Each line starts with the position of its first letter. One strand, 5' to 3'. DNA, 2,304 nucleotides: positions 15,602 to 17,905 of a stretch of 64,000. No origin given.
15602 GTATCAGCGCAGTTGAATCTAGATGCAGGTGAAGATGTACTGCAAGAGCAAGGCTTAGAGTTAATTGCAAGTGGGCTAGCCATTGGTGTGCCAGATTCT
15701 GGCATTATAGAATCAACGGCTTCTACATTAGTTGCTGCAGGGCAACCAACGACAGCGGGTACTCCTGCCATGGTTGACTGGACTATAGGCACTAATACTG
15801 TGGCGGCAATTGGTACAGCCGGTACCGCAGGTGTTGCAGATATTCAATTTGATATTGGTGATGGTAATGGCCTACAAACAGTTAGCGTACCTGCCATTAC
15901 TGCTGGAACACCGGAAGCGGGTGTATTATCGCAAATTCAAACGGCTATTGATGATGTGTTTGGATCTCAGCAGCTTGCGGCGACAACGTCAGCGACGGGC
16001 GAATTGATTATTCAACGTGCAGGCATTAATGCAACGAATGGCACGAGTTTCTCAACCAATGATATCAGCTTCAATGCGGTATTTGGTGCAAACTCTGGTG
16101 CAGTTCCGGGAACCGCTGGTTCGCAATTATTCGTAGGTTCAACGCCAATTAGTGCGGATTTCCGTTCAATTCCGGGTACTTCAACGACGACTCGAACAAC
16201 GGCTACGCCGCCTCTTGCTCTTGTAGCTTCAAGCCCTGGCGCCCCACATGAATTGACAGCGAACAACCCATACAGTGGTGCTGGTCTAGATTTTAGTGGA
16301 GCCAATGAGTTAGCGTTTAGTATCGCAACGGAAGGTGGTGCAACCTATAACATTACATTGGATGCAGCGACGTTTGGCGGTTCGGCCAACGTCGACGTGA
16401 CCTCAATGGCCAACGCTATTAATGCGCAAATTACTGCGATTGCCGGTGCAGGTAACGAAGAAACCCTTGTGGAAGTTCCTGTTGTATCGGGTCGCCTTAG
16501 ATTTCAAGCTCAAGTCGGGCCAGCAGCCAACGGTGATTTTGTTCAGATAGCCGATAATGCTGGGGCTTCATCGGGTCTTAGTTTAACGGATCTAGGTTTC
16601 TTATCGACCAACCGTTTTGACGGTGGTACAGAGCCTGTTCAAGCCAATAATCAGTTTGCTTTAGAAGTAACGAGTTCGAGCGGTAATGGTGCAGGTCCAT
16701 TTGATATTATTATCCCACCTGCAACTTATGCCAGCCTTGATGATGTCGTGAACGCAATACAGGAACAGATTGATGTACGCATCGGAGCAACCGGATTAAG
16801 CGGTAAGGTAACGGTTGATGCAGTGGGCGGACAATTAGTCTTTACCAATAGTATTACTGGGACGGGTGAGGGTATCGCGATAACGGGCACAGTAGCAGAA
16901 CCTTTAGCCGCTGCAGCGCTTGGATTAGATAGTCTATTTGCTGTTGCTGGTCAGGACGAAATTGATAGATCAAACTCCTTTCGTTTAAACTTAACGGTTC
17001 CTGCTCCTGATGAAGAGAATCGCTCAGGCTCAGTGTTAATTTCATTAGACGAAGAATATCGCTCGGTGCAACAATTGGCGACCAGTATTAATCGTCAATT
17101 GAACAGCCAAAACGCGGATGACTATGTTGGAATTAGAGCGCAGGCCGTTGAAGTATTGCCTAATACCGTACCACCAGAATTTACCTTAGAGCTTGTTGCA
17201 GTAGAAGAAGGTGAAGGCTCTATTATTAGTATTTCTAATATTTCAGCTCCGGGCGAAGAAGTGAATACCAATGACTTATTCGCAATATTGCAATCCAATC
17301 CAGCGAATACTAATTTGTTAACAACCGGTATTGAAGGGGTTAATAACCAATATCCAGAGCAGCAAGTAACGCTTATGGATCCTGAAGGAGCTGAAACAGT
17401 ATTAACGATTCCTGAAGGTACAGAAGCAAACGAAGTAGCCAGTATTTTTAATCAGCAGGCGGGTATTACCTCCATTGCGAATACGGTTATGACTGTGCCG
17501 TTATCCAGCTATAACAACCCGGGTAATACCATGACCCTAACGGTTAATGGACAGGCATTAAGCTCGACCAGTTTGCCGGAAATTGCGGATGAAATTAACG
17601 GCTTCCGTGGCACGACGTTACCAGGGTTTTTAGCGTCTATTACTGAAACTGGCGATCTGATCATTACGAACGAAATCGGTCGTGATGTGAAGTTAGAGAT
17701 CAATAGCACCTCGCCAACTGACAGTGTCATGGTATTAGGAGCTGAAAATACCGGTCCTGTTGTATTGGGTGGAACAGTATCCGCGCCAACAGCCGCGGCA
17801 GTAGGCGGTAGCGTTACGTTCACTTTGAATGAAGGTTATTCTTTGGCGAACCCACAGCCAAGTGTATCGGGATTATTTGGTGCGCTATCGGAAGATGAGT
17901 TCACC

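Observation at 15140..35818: All four surface-exposed axial proteins (hook, HAP1, flagellin, cap) are enlarged by the same repeat module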

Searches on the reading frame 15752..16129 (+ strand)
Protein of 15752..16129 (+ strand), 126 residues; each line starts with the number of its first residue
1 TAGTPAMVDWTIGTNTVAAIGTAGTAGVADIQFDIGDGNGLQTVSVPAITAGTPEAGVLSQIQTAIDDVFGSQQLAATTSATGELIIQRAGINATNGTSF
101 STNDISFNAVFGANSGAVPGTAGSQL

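Call 44: search_protein_families(library=pfam, proteins=[window:15752-16129:+], max_evalue=10)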
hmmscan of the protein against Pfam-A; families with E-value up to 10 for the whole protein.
window:15752-16129:+ (126 aa): 0 families

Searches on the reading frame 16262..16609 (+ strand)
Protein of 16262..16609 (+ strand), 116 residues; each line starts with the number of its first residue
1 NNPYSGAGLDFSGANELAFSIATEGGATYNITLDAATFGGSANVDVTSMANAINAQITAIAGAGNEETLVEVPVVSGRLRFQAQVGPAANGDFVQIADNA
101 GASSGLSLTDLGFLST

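Call 44: search_protein_families(library=pfam, proteins=[window:16262-16609:+], max_evalue=10)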
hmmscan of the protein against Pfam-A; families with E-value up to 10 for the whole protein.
window:16262-16609:+ (116 aa): 1 family
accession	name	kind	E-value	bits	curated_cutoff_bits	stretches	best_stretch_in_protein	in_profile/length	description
PF24255.1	DUF7456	-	0.82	9.8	27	1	24-55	12-35/54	Family of unknown function (DUF7456)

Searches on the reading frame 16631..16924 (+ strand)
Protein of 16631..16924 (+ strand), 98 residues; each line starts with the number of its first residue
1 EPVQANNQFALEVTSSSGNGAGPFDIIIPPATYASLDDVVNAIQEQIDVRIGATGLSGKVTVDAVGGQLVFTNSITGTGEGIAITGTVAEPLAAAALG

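Call 44: search_protein_families(library=pfam, proteins=[window:16631-16924:+], max_evalue=10)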
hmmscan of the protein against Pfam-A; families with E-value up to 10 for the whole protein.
window:16631-16924:+ (98 aa): 2 families
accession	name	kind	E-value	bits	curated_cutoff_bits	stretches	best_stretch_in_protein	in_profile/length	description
PF19070.5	DUF5766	-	0.001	19.7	27.4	1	28-81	6-60/77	Family of unknown function (DUF5766)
PF03958.22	Secretin_N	-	0.16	12.7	28.2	1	32-72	7-47/69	Bacterial type II/III secretion system short domain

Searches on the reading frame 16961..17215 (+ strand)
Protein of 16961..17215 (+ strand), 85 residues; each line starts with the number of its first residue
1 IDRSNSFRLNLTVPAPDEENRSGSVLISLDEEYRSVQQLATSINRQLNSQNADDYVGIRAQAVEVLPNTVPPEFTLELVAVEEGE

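Call 44: search_protein_families(library=pfam, proteins=[window:16961-17215:+], max_evalue=10)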
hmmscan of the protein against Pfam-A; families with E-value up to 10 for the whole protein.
window:16961-17215:+ (85 aa): 1 family
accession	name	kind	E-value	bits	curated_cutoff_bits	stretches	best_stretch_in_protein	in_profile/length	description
PF01520.23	Amidase_3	-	0.13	12.7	27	1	23-81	86-146/174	N-acetylmuramoyl-L-alanine amidase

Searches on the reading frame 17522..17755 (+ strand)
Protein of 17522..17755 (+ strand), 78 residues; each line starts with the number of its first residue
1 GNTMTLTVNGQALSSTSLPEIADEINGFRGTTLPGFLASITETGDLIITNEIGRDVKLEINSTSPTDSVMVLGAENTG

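Call 44: search_protein_families(library=pfam, proteins=[window:17522-17755:+], max_evalue=10)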
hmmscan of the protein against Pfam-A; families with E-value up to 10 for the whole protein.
window:17522-17755:+ (78 aa): 1 family
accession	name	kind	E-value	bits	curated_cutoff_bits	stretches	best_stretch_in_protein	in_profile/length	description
PF07196.18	Flagellin_IN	-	0.064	13.9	22.7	1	11-50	16-53/55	Flagellin hook IN motif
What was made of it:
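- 17342..17863 (+): FlgE cassette (aa 735-908): class-C module M5 (736-792), Flagellin_IN-like class-A module M6 (795-872), and a beta tail. It is homologous to a cassette in FlgK. M6 gives a weak PF07196 hit, 13.9 bits (call 44).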
